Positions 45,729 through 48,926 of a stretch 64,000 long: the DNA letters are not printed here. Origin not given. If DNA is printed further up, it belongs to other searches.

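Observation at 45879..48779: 966-aa hybrid kinase with two complete HisKA-HATPase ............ flanking an internal receiver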

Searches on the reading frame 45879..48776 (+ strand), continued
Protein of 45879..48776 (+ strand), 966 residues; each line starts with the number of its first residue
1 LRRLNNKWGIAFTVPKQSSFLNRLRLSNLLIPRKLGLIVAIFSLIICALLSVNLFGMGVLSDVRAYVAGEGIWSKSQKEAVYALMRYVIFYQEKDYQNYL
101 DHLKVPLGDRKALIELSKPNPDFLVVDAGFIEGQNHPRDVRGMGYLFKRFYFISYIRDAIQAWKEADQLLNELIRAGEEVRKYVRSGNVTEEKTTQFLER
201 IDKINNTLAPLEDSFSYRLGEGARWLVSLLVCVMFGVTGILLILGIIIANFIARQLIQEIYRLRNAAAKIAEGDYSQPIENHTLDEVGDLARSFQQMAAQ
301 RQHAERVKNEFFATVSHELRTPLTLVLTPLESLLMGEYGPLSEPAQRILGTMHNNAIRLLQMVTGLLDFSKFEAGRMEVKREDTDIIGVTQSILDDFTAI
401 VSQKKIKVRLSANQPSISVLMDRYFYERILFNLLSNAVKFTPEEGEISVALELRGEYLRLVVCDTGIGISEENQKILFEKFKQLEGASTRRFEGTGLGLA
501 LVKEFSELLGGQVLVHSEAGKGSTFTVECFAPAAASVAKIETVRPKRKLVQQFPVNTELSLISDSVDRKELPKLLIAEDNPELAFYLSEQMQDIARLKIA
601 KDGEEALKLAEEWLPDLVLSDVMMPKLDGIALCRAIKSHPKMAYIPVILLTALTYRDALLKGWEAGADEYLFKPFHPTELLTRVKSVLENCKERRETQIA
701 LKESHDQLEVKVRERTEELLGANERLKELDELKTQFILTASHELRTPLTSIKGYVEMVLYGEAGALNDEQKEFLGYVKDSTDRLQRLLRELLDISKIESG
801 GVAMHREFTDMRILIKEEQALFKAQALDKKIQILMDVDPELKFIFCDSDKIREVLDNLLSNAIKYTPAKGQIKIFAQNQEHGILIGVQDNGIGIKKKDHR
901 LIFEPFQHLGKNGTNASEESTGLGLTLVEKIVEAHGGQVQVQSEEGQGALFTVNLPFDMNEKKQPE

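Call 7: find_homologous_proteins(query=window:45879-48776:+, max_evalue=1e-20)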
Query window:45879-48776:+ (966 aa): 7869 proteins with E <= 1e-20 among 8000 candidates; the best 120 are listed.
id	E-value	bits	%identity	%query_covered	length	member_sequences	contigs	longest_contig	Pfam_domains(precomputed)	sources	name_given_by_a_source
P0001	0.0e+0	2103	100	99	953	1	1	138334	PF00672.31,PF13581.13,PF02518.32,PF00512.32,PF00072.31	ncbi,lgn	-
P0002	0.0e+0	1638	79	96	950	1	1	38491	PF00672.31,PF13581.13,PF02518.32,PF00512.32,PF00072.31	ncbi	-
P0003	0.0e+0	1542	74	98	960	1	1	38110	PF00672.31,PF13581.13,PF02518.32,PF00512.32,PF00072.31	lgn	-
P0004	0.0e+0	1534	73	99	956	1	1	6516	PF00672.31,PF13581.13,PF02518.32,PF00512.32,PF00072.31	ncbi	-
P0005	0.0e+0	1484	71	99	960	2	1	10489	PF00672.31,PF02518.32,PF00512.32,PF00072.31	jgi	-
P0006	0.0e+0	1092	56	97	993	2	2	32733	PF00672.31,PF02518.32,PF00512.32,PF00072.31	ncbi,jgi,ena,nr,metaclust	ncbi:MAG: hypothetical protein A2Y02_02795 [Omnitrophica bacterium GWA2_52_12]|nr:MAG: hypothetical 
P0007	9.6e-267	906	47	100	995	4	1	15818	PF00672.31,PF13581.13,PF02518.32,PF00512.32,PF00072.31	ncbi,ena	-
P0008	3.1e-263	894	44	97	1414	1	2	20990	PF00672.31,PF02518.32,PF00512.32,PF00072.31,PF01627.29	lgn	-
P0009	1.6e-245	835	46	97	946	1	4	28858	PF00672.31,PF02518.32,PF00512.32,PF00072.31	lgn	-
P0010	5.3e-245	834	46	97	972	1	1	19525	PF00672.31,PF02518.32,PF00512.32,PF00072.31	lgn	-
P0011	2.1e-242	825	45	97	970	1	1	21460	PF00672.31,PF13581.13,PF02518.32,PF00512.32,PF13589.13,PF00072.31,PF14501.13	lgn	-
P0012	1.2e-241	823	43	98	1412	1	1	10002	PF00672.31,PF02518.32,PF00512.32,PF00072.31,PF01627.29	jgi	jgi:signal transduction histidine kinase/HPt (histidine-containing phosphotransfer) domain-containin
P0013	7.2e-236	803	47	69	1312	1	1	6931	PF10090.16,PF00672.31,PF13185.13,PF01590.33,PF13581.13,PF02518.32,PF13492.13,PF00512.32,PF00072.31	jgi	jgi:signal transduction histidine kinase/DNA-binding response OmpR family regulator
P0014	4.4e-235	801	45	96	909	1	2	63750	PF00672.31,PF13581.13,PF02518.32,PF00512.32,PF00072.31,PF07568.19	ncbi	-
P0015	1.9e-232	792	42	98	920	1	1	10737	PF00672.31,PF13581.13,PF02518.32,PF00512.32,PF13589.13,PF00072.31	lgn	-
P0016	1.9e-232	792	43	98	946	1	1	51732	PF00672.31,PF13581.13,PF02518.32,PF00512.32,PF00072.31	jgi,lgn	-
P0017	9.3e-232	790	44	97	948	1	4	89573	PF00672.31,PF13581.13,PF02518.32,PF00512.32,PF00072.31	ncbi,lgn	-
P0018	1.1e-227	776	42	97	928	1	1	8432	PF00672.31,PF13581.13,PF02518.32,PF00512.32,PF00072.31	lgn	-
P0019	1.7e-226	772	46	70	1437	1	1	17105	PF00672.31,PF08447.19,PF13185.13,PF01590.33,PF13581.13,PF08448.17,PF02518.32,PF13492.13,PF00512.32,PF13589.13,PF00072.31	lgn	-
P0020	4.5e-226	771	42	97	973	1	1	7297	PF00672.31,PF02518.32,PF00512.32,PF00072.31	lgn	-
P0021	6.8e-224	764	44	93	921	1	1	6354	PF00672.31,PF13581.13,PF02518.32,PF00512.32,PF00072.31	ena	-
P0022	2.6e-221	755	44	96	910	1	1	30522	PF00672.31,PF13581.13,PF02518.32,PF00512.32,PF00072.31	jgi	jgi:signal transduction histidine kinase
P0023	2.7e-221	755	43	96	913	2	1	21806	PF00672.31,PF13581.13,PF02518.32,PF00512.32,PF00072.31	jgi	-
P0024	1.6e-218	746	42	97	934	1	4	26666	PF00672.31,PF13581.13,PF02518.32,PF00512.32,PF00072.31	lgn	-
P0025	6.9e-218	744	42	98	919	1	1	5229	PF00672.31,PF02518.32,PF00512.32,PF00072.31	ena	-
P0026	4.6e-215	735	43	96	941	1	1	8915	PF00672.31,PF13581.13,PF02518.32,PF00512.32,PF00072.31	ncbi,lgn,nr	ncbi:MAG: response regulator [Elusimicrobia bacterium]|nr:response regulator [Elusimicrobiota bacter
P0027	9.9e-215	733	41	96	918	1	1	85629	PF00672.31,PF13581.13,PF02518.32,PF00512.32,PF00072.31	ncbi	ncbi:MAG: ATP-binding protein [Elusimicrobiota bacterium]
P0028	2.0e-214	732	43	96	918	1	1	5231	PF00672.31,PF13581.13,PF02518.32,PF00512.32,PF00072.31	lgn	-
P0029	1.2e-212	727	43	96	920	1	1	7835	PF00672.31,PF13581.13,PF02518.32,PF00512.32,PF00072.31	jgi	jgi:signal transduction histidine kinase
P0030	1.4e-212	726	42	96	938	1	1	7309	PF00672.31,PF13581.13,PF02518.32,PF00512.32,PF00072.31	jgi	jgi:signal transduction histidine kinase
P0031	5.9e-212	724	47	78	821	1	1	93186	PF00672.31,PF02518.32,PF00512.32,PF00072.31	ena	-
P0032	2.5e-211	722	41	96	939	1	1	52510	PF00672.31,PF13581.13,PF02518.32,PF00512.32,PF00072.31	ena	-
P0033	6.0e-211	721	41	96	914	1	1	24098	PF00672.31,PF13581.13,PF02518.32,PF00512.32,PF00072.31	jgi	-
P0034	6.6e-211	721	42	96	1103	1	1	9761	PF00672.31,PF13581.13,PF02518.32,PF00512.32,PF00072.31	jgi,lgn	-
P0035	1.6e-210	720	43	96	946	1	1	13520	PF00672.31,PF02518.32,PF00512.32,PF00072.31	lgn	-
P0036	2.3e-210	719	41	97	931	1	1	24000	PF00672.31,PF02518.32,PF00512.32,PF00072.31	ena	-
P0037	7.7e-210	717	41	97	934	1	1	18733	PF00672.31,PF13581.13,PF02518.32,PF00512.32,PF00072.31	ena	-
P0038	1.0e-209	717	41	96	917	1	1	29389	PF00672.31,PF13581.13,PF02518.32,PF00512.32,PF00072.31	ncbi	-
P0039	1.2e-209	717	41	96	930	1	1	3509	PF00672.31,PF13581.13,PF02518.32,PF00512.32,PF00072.31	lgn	-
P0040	1.3e-209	717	42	96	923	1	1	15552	PF00672.31,PF13581.13,PF02518.32,PF00512.32,PF00072.31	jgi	jgi:signal transduction histidine kinase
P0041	2.9e-209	715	42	97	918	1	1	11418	PF00672.31,PF13581.13,PF02518.32,PF00512.32,PF00072.31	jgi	jgi:signal transduction histidine kinase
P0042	3.2e-209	715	41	97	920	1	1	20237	PF00672.31,PF13581.13,PF02518.32,PF00512.32,PF00072.31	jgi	jgi:signal transduction histidine kinase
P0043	1.7e-208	713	42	70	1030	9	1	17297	PF08447.19,PF13426.14,PF13581.13,PF08448.17,PF02518.32,PF00512.32,PF00989.32,PF13589.13,PF00072.31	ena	-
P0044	8.2e-207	707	42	96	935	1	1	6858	PF00672.31,PF13581.13,PF02518.32,PF00512.32,PF00072.31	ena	-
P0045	1.0e-206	707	40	98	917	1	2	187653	PF00672.31,PF13581.13,PF02518.32,PF00512.32,PF00072.31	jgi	jgi:signal transduction histidine kinase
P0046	2.9e-206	705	40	97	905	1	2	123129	PF00672.31,PF02518.32,PF00512.32,PF13589.13,PF00072.31,PF14501.13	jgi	jgi:signal transduction histidine kinase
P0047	4.4e-205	702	45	73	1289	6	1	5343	PF13426.14,PF13185.13,PF13492.13,PF00512.32,PF00072.31,PF00672.31,PF08447.19,PF01590.33,PF13581.13,PF08448.17,PF02518.32,PF00989.32,PF13589.13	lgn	-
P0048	3.8e-201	689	41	94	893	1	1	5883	PF00672.31,PF13581.13,PF02518.32,PF00512.32,PF00072.31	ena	-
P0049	1.1e-200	687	45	73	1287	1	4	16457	PF00672.31,PF08447.19,PF13185.13,PF01590.33,PF13581.13,PF02518.32,PF00512.32,PF00989.32,PF13589.13,PF00072.31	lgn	-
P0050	5.8e-198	678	41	96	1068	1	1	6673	PF10090.16,PF00672.31,PF02518.32,PF00512.32,PF00072.31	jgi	jgi:signal transduction histidine kinase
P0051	3.7e-197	675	45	67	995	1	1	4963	PF13581.13,PF08448.17,PF02518.32,PF00512.32,PF00072.31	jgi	jgi:signal transduction histidine kinase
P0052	6.5e-197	675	45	69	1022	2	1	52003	PF08447.19,PF13426.14,PF13581.13,PF08448.17,PF02518.32,PF00512.32,PF00989.32,PF00072.31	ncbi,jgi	jgi:PAS domain S-box-containing protein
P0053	9.3e-195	667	44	68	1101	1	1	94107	PF00672.31,PF08447.19,PF13581.13,PF08448.17,PF02518.32,PF00512.32,PF00072.31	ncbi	ncbi:MAG: ATP-binding protein [Polyangiaceae bacterium]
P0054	1.4e-194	667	40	96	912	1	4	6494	PF00672.31,PF13581.13,PF02518.32,PF00512.32,PF00072.31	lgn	-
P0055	1.2e-191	657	39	96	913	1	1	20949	PF00672.31,PF13581.13,PF02518.32,PF00512.32,PF00072.31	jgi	-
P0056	9.5e-190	651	44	68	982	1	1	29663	PF08447.19,PF13426.14,PF13581.13,PF08448.17,PF02518.32,PF00512.32,PF00989.32,PF00072.31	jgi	jgi:PAS domain S-box-containing protein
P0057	2.6e-189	649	44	67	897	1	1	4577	PF13581.13,PF02518.32,PF00512.32,PF00072.31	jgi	jgi:signal transduction histidine kinase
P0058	2.9e-188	646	47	69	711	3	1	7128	PF00672.31,PF02518.32,PF00512.32,PF00072.31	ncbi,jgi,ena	jgi:signal transduction histidine kinase/AmiR/NasT family two-component response regulator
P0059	2.9e-186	639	38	95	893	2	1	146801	PF00672.31,PF13581.13,PF02518.32,PF00512.32,PF00072.31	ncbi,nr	ncbi:MAG TPA: ATP-binding protein [bacterium]|nr:ATP-binding protein [bacterium]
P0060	8.1e-182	625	41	88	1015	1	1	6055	PF00672.31,PF02518.32,PF00512.32,PF00072.31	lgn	-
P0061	6.7e-181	622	46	71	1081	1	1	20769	PF00672.31,PF13581.13,PF02518.32,PF00512.32,PF00072.31,PF14501.13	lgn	-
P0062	2.4e-180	620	46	69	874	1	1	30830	PF13581.13,PF02518.32,PF00512.32,PF13589.13,PF00072.31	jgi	jgi:signal transduction histidine kinase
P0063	3.8e-180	619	41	75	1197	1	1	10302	PF02518.32,PF00512.32,PF23198.2,PF13589.13,PF00072.31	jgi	jgi:signal transduction histidine kinase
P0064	3.9e-179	616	39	93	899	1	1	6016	PF00672.31,PF13581.13,PF02518.32,PF00512.32,PF00072.31,PF14501.13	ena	-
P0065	6.1e-179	615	44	69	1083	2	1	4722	PF08447.19,PF13426.14,PF13581.13,PF08448.17,PF02518.32,PF00512.32,PF00989.32,PF25487.2,PF00072.31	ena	-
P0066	2.6e-178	613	46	68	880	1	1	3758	PF13581.13,PF02518.32,PF00512.32,PF13589.13,PF00072.31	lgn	-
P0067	1.0e-177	611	44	72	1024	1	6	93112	PF08447.19,PF13581.13,PF08448.17,PF02518.32,PF00512.32,PF00989.32,PF00072.31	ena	-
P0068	3.7e-177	609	44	72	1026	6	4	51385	PF08447.19,PF13581.13,PF08448.17,PF02518.32,PF00512.32,PF00989.32,PF00072.31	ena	-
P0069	1.2e-176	608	44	69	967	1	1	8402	PF13581.13,PF02518.32,PF00512.32,PF23198.2,PF13589.13,PF25487.2,PF00072.31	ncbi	-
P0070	4.2e-176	606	44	67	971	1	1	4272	PF13581.13,PF02518.32,PF00512.32,PF25487.2,PF00072.31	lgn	-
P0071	3.1e-175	603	45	68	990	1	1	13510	PF13581.13,PF08448.17,PF02518.32,PF00512.32,PF00072.31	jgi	jgi:signal transduction histidine kinase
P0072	2.4e-174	600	42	76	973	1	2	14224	PF13581.13,PF02518.32,PF00512.32,PF25487.2,PF00072.31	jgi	jgi:signal transduction histidine kinase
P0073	5.3e-174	599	45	69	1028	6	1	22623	PF08447.19,PF13426.14,PF13581.13,PF08448.17,PF02518.32,PF00512.32,PF00989.32,PF00072.31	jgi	jgi:PAS domain S-box-containing protein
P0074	7.6e-174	598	45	68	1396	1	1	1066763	PF08447.19,PF13426.14,PF13188.14,PF13581.13,PF08448.17,PF02518.32,PF00512.32,PF00989.32,PF25487.2,PF00072.31,PF01627.29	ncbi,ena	-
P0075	2.3e-172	593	44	69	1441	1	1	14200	PF08447.19,PF13426.14,PF13185.13,PF01590.33,PF13581.13,PF08448.17,PF02518.32,PF24896.2,PF00512.32,PF00989.32,PF00072.31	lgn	-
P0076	1.1e-171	591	44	68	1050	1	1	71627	PF08447.19,PF13426.14,PF13188.14,PF08448.17,PF02518.32,PF00512.32,PF00989.32,PF00072.31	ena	-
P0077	2.1e-171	590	43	73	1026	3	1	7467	PF08447.19,PF13426.14,PF13581.13,PF08448.17,PF02518.32,PF00512.32,PF00989.32,PF13589.13,PF00072.31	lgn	-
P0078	3.6e-171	589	45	67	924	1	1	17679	PF13581.13,PF02518.32,PF00512.32,PF25487.2,PF00072.31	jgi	jgi:signal transduction histidine kinase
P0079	5.3e-171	589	46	73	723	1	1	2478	PF00672.31,PF13581.13,PF02518.32,PF00512.32,PF00072.31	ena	-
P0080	5.4e-171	589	44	68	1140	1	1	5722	PF13581.13,PF02518.32,PF00512.32,PF23198.2,PF13589.13,PF00072.31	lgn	-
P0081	7.2e-171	588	43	72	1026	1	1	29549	PF08447.19,PF13581.13,PF08448.17,PF02518.32,PF00512.32,PF00989.32,PF13589.13,PF00072.31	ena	-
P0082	1.6e-170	587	42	70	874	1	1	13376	PF02518.32,PF00512.32,PF00072.31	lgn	-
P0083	4.5e-170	586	44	67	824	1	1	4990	PF13581.13,PF02518.32,PF00512.32,PF13589.13,PF00072.31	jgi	jgi:signal transduction histidine kinase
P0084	5.1e-170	586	47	68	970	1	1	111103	PF13596.13,PF08447.19,PF13426.14,PF13188.14,PF13581.13,PF08448.17,PF02518.32,PF00512.32,PF00989.32,PF00072.31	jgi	jgi:PAS domain S-box-containing protein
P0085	2.7e-169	583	44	68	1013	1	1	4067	PF08447.19,PF13426.14,PF13581.13,PF08448.17,PF02518.32,PF00512.32,PF00989.32,PF00072.31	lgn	-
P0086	3.6e-169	583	43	72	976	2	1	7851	PF13581.13,PF02518.32,PF00512.32,PF25487.2,PF00072.31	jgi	jgi:signal transduction histidine kinase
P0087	4.3e-169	582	43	68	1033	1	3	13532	PF08447.19,PF13426.14,PF13581.13,PF08448.17,PF02518.32,PF00512.32,PF00989.32,PF00072.31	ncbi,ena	-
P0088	4.6e-169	582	41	70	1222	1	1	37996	PF02518.32,PF00512.32,PF23198.2,PF13589.13,PF00072.31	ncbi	-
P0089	4.7e-168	579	44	70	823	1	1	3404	PF13581.13,PF02518.32,PF00512.32,PF13589.13,PF00072.31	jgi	jgi:signal transduction histidine kinase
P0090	6.2e-167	575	48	68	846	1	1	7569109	PF13581.13,PF02518.32,PF00512.32,PF25487.2,PF00072.31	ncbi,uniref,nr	ncbi:ATP-binding response regulator [Oligoflexus tunisiensis]|uniref:ATP-binding response regulator 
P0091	1.3e-166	574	45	70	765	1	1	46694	PF13581.13,PF02518.32,PF00512.32,PF25487.2,PF00072.31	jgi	jgi:signal transduction histidine kinase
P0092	2.9e-166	573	43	69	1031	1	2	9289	PF08447.19,PF13426.14,PF08448.17,PF02518.32,PF00512.32,PF00989.32,PF00072.31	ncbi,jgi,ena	jgi:PAS domain S-box-containing protein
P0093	3.6e-165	569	45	70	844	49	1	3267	PF08447.19,PF13426.14,PF08448.17,PF02518.32,PF00512.32,PF00989.32,PF00072.31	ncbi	ncbi:MAG: ATP-binding protein [Isosphaeraceae bacterium]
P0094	1.5e-164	567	51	43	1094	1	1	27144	PF08447.19,PF13426.14,PF13581.13,PF08448.17,PF02518.32,PF00512.32,PF25487.2,PF00072.31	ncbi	-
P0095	4.9e-164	566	46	49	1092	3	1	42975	PF08447.19,PF13426.14,PF08448.17,PF02518.32,PF00512.32,PF00989.32,PF25487.2,PF00072.31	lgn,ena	-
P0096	5.8e-164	565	45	70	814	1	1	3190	PF13581.13,PF02518.32,PF00512.32,PF25487.2,PF00072.31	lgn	-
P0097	6.7e-164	565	54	42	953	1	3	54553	PF08447.19,PF13426.14,PF20968.4,PF13581.13,PF02518.32,PF00512.32,PF00989.32,PF00072.31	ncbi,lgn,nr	ncbi:MAG: response regulator [Candidatus Omnitrophica bacterium]|nr:response regulator [Candidatus O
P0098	7.4e-164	565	46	68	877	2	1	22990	PF13581.13,PF02518.32,PF00512.32,PF00072.31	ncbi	-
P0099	1.1e-163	565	51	47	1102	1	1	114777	PF08447.19,PF13426.14,PF13188.14,PF13185.13,PF01590.33,PF02518.32,PF13492.13,PF00512.32,PF00989.32,PF25487.2,PF00072.31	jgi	jgi:PAS domain S-box-containing protein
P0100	1.4e-163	564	43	69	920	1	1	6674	PF13581.13,PF02518.32,PF00512.32,PF25487.2,PF00072.31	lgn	-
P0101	2.3e-162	560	43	68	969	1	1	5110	PF13581.13,PF02518.32,PF00512.32,PF13589.13,PF25487.2,PF06785.17,PF00072.31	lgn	-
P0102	3.7e-162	560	38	68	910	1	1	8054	PF13581.13,PF02518.32,PF00512.32,PF00072.31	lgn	-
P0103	3.7e-162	559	39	78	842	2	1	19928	PF00672.31,PF02518.32,PF00512.32,PF00072.31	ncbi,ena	-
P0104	8.3e-162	558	42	68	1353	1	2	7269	PF02518.32,PF00512.32,PF23198.2,PF13589.13,PF00072.31,PF01627.29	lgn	-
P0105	1.0e-161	558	44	70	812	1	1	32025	PF13581.13,PF02518.32,PF00512.32,PF25487.2,PF00072.31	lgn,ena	-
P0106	2.0e-161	557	42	68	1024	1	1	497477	PF02518.32,PF00512.32,PF00072.31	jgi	jgi:signal transduction histidine kinase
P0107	2.1e-161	557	44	72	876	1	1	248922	PF02518.32,PF00512.32,PF00072.31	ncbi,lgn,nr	ncbi:MAG: response regulator [Elusimicrobia bacterium]|nr:response regulator [Elusimicrobiota bacter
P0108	2.9e-161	557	41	69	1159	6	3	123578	PF13581.13,PF02518.32,PF00512.32,PF13589.13,PF00072.31,PF01627.29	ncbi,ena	-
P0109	7.6e-161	555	46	69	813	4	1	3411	PF13581.13,PF02518.32,PF00512.32,PF13589.13,PF00072.31,PF14501.13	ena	-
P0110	7.7e-161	555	40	68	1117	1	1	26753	PF02518.32,PF00512.32,PF00072.31,PF01627.29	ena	-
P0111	2.0e-160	554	44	69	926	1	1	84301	PF08447.19,PF13426.14,PF13188.14,PF13581.13,PF08448.17,PF02518.32,PF00512.32,PF00989.32,PF00072.31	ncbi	-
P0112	2.4e-160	554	44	72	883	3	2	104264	PF08447.19,PF13426.14,PF13581.13,PF08448.17,PF02518.32,PF00512.32,PF00989.32,PF00072.31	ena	-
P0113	2.1e-159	550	42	75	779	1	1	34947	PF13581.13,PF02518.32,PF00512.32,PF25487.2,PF00072.31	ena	-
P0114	4.1e-159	549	40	77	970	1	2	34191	PF13581.13,PF02518.32,PF00512.32,PF13589.13,PF25487.2,PF00072.31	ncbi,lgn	-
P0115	4.2e-159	549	42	75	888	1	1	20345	PF05227.20,PF13581.13,PF02518.32,PF00512.32,PF00072.31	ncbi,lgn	ncbi:MAG TPA: ATP-binding protein [Candidatus Obscuribacterales bacterium]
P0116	1.8e-158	547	45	68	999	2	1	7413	PF13581.13,PF02518.32,PF00512.32,PF00072.31,PF03924.20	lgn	-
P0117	2.0e-158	547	44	68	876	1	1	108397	PF02518.32,PF00512.32,PF00072.31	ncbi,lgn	-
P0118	1.5e-157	544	50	50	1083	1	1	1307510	PF13188.14,PF13581.13,PF08448.17,PF02518.32,PF00512.32,PF25487.2,PF00072.31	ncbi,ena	-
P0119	1.6e-157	544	43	70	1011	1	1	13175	PF13596.13,PF13426.14,PF13188.14,PF08448.17,PF02518.32,PF00512.32,PF00989.32,PF00072.31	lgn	-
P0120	2.2e-157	544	43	69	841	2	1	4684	PF13581.13,PF08448.17,PF02518.32,PF00512.32,PF00072.31,PF14501.13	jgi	-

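Call 13: find_encoding_contigs(protein=P0001, flank=10000, max_places=3)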
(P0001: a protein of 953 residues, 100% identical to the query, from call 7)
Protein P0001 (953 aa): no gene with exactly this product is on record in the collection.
